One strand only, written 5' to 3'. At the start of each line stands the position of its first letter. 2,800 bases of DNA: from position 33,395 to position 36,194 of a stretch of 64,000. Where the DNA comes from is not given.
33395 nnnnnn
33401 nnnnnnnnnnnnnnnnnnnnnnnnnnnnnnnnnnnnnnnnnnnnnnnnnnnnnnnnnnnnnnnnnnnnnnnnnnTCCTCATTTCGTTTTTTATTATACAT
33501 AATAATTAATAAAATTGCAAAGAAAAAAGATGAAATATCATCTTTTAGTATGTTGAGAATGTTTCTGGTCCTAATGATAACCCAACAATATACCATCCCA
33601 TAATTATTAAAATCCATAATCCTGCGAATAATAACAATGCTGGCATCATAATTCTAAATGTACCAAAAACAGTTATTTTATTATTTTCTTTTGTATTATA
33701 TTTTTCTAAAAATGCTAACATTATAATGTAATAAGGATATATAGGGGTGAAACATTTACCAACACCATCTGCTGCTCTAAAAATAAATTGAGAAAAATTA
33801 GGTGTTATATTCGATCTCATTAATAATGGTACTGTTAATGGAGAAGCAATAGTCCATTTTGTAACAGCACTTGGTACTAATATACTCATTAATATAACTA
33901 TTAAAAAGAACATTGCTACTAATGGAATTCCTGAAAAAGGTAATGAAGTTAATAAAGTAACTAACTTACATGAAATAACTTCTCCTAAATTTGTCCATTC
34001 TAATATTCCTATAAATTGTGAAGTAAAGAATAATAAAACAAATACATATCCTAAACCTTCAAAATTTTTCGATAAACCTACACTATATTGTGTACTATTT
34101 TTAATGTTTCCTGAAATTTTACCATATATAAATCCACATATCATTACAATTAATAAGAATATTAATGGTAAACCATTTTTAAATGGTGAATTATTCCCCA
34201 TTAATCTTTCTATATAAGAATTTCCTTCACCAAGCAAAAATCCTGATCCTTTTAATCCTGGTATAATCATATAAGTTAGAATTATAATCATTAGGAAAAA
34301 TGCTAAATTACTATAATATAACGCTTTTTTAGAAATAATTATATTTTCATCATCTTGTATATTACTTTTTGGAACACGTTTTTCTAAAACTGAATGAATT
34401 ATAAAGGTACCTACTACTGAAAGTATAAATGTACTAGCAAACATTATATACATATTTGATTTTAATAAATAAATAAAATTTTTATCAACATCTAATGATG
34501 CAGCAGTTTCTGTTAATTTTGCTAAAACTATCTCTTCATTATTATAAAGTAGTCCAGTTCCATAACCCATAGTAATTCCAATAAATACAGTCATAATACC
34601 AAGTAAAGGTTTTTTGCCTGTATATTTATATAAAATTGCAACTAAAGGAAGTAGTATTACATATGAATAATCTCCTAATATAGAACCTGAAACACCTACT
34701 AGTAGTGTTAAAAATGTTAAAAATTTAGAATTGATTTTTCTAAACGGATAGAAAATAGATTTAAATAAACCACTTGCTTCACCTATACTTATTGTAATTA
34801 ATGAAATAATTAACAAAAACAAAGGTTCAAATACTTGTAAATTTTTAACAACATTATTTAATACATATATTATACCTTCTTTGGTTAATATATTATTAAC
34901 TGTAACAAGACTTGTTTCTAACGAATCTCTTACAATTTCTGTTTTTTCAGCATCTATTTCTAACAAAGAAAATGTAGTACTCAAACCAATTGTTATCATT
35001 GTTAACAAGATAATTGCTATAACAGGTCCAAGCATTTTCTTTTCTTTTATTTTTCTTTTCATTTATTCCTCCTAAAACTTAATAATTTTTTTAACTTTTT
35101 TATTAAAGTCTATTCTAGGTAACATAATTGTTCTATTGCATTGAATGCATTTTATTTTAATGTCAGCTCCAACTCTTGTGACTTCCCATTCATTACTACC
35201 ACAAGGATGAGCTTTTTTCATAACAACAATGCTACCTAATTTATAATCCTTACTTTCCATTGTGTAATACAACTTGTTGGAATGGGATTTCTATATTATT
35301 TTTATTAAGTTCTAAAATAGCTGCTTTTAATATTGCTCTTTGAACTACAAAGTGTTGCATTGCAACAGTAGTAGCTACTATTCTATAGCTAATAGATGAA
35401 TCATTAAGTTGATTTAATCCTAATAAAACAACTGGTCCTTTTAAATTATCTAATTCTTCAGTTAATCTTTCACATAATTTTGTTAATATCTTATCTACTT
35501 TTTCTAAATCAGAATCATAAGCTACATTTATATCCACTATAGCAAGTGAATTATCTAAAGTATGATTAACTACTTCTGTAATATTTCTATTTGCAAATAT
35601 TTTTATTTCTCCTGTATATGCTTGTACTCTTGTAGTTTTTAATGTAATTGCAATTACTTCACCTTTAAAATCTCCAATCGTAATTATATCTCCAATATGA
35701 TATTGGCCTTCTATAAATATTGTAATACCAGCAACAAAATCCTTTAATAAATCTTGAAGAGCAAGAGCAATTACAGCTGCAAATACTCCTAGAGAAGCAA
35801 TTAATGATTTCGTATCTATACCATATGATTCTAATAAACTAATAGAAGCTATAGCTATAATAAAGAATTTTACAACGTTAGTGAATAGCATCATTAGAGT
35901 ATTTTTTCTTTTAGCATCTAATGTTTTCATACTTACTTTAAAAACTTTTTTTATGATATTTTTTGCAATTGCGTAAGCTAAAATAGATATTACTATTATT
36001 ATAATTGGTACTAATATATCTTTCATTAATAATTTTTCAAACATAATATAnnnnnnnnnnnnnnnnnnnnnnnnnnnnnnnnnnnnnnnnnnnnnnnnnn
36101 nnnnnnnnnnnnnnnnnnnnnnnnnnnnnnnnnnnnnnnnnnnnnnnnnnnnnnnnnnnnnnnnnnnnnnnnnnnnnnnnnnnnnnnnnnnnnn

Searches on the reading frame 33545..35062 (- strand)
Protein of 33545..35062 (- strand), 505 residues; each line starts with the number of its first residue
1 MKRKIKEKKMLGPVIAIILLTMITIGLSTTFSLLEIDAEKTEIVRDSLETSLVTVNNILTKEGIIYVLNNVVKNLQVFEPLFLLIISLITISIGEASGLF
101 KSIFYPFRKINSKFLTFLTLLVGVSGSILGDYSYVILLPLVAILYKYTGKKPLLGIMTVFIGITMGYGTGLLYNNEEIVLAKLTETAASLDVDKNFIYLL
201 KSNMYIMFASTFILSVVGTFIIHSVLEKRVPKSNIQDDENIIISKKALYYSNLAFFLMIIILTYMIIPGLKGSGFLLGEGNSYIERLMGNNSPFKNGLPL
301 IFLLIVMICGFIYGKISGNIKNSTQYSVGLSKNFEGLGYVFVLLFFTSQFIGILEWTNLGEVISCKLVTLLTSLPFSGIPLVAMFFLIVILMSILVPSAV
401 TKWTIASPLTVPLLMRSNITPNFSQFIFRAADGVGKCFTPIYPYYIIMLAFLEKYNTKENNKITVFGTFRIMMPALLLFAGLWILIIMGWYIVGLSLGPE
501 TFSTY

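Call 7: search_protein_families(library=ncbifam, proteins=[window:33545-35062:-], max_evalue=0.00001)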
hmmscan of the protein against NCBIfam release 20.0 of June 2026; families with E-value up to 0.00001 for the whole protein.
window:33545-35062:- (505 aa): 2 families
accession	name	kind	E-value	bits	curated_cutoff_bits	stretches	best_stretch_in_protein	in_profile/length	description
TIGR00819.1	ydaH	subfamily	2e-68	231.2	753.55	1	15-502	31-515/521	AbgT family antimetabolite efflux transporter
NF008459.0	PRK11339.1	equivalog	1.9e-55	188.7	864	1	9-502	25-504/508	p-aminobenzoyl-glutamate transporter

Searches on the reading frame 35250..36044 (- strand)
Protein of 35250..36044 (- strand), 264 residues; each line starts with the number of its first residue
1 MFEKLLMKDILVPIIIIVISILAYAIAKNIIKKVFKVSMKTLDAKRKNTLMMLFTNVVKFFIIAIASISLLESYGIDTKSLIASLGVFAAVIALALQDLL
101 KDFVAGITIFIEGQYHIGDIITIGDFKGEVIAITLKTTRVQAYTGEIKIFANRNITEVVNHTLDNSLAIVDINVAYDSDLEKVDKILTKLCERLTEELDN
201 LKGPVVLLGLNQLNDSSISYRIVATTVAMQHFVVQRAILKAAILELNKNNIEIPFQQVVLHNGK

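Call 7: search_protein_families(library=ncbifam, proteins=[window:35250-36044:-], max_evalue=0.00001)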
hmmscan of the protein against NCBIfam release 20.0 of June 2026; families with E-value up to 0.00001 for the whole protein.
window:35250-36044:- (264 aa): 6 families
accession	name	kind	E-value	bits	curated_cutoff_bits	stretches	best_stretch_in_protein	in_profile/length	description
NF047601.1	MscSThanab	equivalog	1.3e-41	142.9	500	1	8-259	19-275/280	small-conductance mechanosensitive channel MscS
NF047602.1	MscsSHelicob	equivalog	7.8e-28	97.6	400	1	14-258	14-254/260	small-conductance mechanosensitive channel MscS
NF008542.0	PRK11465.1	equivalog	1e-21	76.9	596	1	8-258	464-720/741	mechanosensitive channel protein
NF007662.0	PRK10334.1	subfamily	6.5e-19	68.2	321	1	10-260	31-275/286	small-conductance mechanosensitive channel MscS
NF008438.0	PRK11281.1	equivalog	1.7e-15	55.9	991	1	4-261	833-1089/1113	mechanosensitive channel MscK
NF008180.0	PRK10929.1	equivalog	8.1e-12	43.8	809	1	10-257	836-1080/1109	miniconductance mechanosensitive channel MscM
